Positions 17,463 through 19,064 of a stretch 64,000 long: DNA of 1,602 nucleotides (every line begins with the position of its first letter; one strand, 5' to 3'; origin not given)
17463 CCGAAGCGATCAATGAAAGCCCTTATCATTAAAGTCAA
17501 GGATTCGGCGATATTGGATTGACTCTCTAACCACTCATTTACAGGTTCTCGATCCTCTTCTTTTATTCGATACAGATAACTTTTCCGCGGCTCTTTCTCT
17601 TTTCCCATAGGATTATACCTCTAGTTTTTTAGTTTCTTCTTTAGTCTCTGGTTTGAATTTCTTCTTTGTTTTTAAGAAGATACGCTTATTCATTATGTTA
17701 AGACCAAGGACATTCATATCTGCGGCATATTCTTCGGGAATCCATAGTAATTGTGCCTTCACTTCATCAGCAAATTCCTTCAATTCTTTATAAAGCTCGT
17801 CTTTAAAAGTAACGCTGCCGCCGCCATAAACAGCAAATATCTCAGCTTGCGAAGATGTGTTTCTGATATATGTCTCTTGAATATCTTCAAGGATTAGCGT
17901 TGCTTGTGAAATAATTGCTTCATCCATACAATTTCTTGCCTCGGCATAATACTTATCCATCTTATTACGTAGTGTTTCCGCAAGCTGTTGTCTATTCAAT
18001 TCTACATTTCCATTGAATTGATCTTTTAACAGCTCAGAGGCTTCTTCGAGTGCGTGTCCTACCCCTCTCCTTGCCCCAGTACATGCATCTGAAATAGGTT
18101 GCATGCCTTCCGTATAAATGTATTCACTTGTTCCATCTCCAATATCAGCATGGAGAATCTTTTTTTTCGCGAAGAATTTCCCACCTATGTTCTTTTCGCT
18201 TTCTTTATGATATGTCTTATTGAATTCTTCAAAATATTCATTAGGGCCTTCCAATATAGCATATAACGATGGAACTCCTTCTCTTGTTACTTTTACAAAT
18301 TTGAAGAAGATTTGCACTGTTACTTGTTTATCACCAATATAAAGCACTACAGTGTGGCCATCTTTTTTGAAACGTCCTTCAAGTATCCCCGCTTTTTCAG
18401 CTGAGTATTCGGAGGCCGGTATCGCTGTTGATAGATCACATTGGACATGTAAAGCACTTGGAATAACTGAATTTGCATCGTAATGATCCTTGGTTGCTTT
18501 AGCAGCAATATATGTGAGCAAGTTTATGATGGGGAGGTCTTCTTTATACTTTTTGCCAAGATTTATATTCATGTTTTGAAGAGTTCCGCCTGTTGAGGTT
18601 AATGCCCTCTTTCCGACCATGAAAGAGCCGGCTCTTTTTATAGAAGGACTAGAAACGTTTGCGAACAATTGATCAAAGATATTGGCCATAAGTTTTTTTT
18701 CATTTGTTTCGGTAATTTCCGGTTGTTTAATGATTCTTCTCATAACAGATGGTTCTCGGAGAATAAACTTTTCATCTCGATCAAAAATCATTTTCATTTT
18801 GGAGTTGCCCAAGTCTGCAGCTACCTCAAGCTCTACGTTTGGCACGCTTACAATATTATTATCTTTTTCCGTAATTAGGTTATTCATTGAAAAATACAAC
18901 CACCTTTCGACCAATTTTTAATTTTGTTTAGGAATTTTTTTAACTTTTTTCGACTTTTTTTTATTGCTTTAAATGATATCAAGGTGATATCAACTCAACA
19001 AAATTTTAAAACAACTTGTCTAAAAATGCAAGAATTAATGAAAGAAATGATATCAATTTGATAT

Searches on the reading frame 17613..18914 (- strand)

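Call 81: search_protein_families(library=pfam, proteins=[window:17613-18914:-], max_evalue=0.0001)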
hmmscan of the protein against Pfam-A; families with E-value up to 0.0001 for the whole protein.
window:17613-18914:- (433 aa): 1 family
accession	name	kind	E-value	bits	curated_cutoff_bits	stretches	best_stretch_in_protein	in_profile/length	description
PF21522.3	MreB-like_C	-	4.9e-08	34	27.8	1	257-374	3-121/123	Archaeal actin homologue MreB-like, C-terminal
